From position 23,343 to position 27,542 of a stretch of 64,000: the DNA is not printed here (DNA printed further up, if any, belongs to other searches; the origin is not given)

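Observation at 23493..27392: Giant 1299-aa P-loop NTPase with Avs/STAND-like tripartite architecture immediately after the tRNA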

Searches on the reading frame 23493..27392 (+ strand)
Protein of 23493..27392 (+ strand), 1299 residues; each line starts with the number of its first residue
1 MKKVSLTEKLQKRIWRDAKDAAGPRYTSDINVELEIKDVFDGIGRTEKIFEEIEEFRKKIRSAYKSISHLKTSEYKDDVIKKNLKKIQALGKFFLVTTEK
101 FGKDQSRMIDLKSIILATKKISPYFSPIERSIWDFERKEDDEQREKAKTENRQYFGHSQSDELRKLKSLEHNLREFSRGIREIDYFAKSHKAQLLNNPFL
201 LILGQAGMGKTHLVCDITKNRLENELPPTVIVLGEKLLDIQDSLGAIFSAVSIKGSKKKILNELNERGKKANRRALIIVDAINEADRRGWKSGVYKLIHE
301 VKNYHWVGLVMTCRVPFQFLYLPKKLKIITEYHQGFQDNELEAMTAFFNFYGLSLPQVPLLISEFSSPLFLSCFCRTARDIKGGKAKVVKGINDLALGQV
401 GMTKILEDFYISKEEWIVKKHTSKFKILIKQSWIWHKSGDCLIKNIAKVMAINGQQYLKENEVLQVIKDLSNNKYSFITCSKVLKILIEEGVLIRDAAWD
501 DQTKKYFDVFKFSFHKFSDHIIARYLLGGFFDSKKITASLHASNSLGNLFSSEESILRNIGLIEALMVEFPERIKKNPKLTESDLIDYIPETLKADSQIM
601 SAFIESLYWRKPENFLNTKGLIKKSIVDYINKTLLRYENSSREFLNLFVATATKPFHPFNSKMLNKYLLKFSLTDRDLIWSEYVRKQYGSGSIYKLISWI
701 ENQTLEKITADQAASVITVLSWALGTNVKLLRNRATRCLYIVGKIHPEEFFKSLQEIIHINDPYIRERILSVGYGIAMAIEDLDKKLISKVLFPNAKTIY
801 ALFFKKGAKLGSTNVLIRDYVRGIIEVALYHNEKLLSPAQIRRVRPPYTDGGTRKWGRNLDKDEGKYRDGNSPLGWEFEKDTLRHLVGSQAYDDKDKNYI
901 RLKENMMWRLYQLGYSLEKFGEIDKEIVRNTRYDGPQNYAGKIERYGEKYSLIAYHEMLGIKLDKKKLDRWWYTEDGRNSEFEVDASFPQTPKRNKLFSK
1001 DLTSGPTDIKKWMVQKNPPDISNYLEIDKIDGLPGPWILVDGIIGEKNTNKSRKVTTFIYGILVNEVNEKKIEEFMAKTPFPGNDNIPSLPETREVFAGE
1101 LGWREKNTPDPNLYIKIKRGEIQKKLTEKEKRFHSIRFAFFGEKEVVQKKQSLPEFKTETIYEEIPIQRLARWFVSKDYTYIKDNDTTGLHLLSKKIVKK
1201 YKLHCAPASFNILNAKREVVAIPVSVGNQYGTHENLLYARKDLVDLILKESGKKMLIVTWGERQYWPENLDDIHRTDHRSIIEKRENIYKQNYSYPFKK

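Call 6: search_protein_families(library=pfam, proteins=[window:23493-27392:+], max_evalue=1)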
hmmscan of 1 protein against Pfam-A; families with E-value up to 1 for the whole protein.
window:23493-27392:+ (1299 aa): 8 families
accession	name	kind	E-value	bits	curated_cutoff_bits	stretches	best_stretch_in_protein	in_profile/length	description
PF13401.12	AAA_22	-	0.0019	19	27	1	198-281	6-92/130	AAA domain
PF24883.2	NPHP3_N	-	0.017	15.7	24.8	0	196-220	21-45/164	Nephrocystin 3, N-terminal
PF25201.1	nSTAND6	-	0.019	15.4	27.7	1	190-236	11-57/148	Novel STAND NTPase 6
PF05729.18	NACHT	-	0.025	14.9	26.7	1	200-227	3-30/167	NACHT domain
PF00308.24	Bac_DnaA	-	0.027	15.1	23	1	194-227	32-64/162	Bacterial DnaA ATPAse domain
PF13191.12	AAA_16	-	0.03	15.3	32.6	1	198-246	25-64/167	AAA ATPase domain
PF13245.12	AAA_19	-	0.21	12.2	25.1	1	193-286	7-103/134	AAA domain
PF18739.6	HEPN_Apea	-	0.3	12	24.4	1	14-79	49-105/136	Apea-like HEPN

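Call 7: search_protein_families(library=padloc, proteins=[window:23493-27392:+], max_evalue=0.1)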
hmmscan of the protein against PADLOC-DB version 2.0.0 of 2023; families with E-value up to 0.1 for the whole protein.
window:23493-27392:+ (1299 aa): 7 families
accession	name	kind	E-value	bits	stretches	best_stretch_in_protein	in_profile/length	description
PDLC02164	Avs2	-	1e-184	614.7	2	4-849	169-952/1504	-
PDLC02165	Avs2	-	1.5e-128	428.6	2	3-849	35-835/1375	-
PDLC02162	Avs2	-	1.2e-119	399.3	2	6-849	168-937/1379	-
PDLC02163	Avs2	-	1.5e-118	395.3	2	6-849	235-1033/1576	-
PDLC02161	Avs2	-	3.9e-87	291.3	1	21-850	184-958/1499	-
PDLC02166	Avs2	-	8.8e-62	207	1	179-828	318-919/1498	-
PDLC04140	mad8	-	0.013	13.1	1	196-267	26-96/314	mads_8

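Call 8: search_protein_families(library=ncbifam, proteins=[window:23493-27392:+], max_evalue=0.1)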
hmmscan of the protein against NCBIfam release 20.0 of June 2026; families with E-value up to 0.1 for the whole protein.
window:23493-27392:+ (1299 aa): 7 families
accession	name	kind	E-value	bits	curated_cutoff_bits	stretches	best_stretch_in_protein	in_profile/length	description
NF041813.1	Avs2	equivalog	6.7e-175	584.2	1000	2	21-849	3-778/1317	AVAST type 2 anti-phage system protein Avs2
NF005992.0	PRK08116.1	subfamily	9.4e-05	21.7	189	1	135-266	50-178/269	hypothetical protein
NF038214.1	IS21_help_AAA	equivalog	0.003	17.3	200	1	143-224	36-117/232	IS21-like element helper ATPase IstB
TIGR03015.1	pepcterm_ATPase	hypoth_equivalog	0.0079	15.6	324.5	1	196-281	42-131/269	XrtA/PEP-CTERM system-associated ATPase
TIGR03420.1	DnaA_homol_Hda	equivalog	0.033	13.7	194.8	0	196-225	37-66/226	DnaA regulatory inactivator Hda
NF058535.1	antiphage_EruA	equivalog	0.038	12.1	1000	0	193-216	20-43/1318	NACHT domain-containing antiphage protein EruA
TIGR03345.1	VI_ClpV1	equivalog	0.085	11.1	884.95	0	196-281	209-288/852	type VI secretion system ATPase TssH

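Call 10: search_solved_structures(query=window:23493-27392:+, max_evalue=1, show_alignments=2)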
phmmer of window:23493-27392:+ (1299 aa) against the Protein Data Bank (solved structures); distinct sequences matched with E-value up to 1: 1.
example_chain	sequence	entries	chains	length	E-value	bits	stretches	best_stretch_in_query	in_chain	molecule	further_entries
9o4e_A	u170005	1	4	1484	5.6e-80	272.6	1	22-849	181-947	AVAST type 2 anti-phage system protein Avs2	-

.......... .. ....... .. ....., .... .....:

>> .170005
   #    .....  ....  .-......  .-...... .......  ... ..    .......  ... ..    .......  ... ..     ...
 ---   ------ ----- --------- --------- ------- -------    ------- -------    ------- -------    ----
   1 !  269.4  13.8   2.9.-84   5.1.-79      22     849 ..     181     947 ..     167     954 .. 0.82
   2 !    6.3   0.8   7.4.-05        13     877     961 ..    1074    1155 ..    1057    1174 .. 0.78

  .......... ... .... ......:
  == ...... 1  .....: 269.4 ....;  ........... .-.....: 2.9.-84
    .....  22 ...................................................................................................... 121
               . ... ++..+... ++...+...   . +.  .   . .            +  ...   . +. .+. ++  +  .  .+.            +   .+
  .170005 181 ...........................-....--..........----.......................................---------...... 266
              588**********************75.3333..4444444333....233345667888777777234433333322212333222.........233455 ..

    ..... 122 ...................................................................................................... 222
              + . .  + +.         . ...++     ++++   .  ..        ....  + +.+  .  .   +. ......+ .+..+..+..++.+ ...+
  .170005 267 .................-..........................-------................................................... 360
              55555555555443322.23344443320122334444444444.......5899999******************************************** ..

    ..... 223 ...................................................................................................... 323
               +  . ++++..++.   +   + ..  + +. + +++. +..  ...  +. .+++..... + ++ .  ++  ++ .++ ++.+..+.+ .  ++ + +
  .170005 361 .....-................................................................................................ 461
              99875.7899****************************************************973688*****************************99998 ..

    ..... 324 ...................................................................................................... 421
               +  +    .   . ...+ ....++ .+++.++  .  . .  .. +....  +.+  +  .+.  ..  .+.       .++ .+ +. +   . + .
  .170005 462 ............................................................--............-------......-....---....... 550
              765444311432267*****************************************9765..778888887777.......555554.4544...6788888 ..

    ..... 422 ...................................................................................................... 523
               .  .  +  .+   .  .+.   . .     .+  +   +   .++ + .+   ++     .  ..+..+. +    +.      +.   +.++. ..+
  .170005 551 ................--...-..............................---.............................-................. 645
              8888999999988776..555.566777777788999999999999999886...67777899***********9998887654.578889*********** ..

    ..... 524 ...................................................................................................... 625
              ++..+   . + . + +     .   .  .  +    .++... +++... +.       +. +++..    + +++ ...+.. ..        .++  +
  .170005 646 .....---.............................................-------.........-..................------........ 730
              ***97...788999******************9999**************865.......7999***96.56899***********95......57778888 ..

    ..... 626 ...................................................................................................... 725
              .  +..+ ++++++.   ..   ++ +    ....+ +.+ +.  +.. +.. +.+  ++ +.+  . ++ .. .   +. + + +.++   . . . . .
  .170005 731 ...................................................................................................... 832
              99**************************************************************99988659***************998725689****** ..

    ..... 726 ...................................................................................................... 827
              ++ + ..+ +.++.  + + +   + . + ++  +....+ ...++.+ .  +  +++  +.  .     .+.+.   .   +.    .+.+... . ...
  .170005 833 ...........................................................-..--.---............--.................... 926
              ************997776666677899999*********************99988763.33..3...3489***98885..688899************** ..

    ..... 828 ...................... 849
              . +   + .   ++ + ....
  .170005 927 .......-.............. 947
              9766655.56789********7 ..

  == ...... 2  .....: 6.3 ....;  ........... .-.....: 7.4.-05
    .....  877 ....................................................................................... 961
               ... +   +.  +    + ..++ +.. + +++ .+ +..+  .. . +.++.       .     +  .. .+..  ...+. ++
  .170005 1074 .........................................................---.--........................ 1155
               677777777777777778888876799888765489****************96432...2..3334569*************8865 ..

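Call 13: find_homologous_proteins(query=window:23493-27392:+, max_evalue=0.00001)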
Query window:23493-27392:+ (1299 aa): 59 proteins with E <= 0.00001 among 8000 candidates.
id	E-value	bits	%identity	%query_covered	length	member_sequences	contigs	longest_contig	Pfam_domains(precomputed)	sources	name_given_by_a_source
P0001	0.0e+0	2960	100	100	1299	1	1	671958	-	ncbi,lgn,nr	ncbi:MAG: hypothetical protein PHT16_01465 [Candidatus Pacebacteria bacterium]|nr:hypothetical prote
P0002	0.0e+0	2203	73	100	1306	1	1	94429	-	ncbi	-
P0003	0.0e+0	2131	70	100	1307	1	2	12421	-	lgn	-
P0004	0.0e+0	2113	70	99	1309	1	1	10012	-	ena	-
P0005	0.0e+0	2092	69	99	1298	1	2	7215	-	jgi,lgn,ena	-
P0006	0.0e+0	2050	70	96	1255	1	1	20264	-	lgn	-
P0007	0.0e+0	2027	67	99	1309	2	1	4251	-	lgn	-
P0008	0.0e+0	1892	73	85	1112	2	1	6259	-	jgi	jgi:hypothetical protein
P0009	0.0e+0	1873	63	100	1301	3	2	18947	-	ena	-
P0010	0.0e+0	1871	63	100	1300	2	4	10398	-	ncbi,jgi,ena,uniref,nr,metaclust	ncbi:hypothetical protein A2773_01190 [Candidatus Gottesmanbacteria bacterium RIFCSPHIGHO2_01_FULL_3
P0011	0.0e+0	1866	63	100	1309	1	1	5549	-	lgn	-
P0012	0.0e+0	1805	61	99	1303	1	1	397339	-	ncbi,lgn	-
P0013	0.0e+0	1794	62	100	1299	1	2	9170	-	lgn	-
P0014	0.0e+0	1791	60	99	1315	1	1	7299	-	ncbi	-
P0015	0.0e+0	1782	61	99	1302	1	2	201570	-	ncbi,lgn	-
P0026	0.0e+0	1063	40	99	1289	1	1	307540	-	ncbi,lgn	-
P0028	3.1e-295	1001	38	99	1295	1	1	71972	-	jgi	jgi:hypothetical protein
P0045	1.4e-74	270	28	65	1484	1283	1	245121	-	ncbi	-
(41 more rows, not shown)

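Call 22: find_encoding_contigs(protein=P0002, flank=8000, max_places=2)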
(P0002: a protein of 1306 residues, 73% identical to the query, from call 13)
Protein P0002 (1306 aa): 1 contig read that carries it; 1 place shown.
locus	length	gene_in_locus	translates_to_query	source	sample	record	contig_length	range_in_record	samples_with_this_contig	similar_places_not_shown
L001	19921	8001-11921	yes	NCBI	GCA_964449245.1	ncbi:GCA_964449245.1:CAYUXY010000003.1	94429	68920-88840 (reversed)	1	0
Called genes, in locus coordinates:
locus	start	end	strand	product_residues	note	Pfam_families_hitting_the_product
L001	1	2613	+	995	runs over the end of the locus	PF00580:UvrD-helicase, PF01443:Viral_helicase1 (faint), PF13245:AAA_19, PF13604:AAA_30 (faint), PF13361:UvrD_C, PF13538:UvrD_C_2 (faint), PF12705:PDDEXK_1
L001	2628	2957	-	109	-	-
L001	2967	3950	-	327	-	PF01018:GTP1_OBG, PF01926:MMR_HSR1, PF02421:FeoB_N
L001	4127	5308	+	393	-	-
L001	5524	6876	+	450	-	PF01234:NNMT_PNMT_TEMT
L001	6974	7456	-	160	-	-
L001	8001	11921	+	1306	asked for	-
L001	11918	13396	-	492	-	PF00239:Resolvase, PF07508:Recombinase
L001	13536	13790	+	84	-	-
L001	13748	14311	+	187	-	PF06785:UPF0242 (weak)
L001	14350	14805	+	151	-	-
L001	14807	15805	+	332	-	-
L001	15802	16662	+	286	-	-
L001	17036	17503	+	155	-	-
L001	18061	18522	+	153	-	-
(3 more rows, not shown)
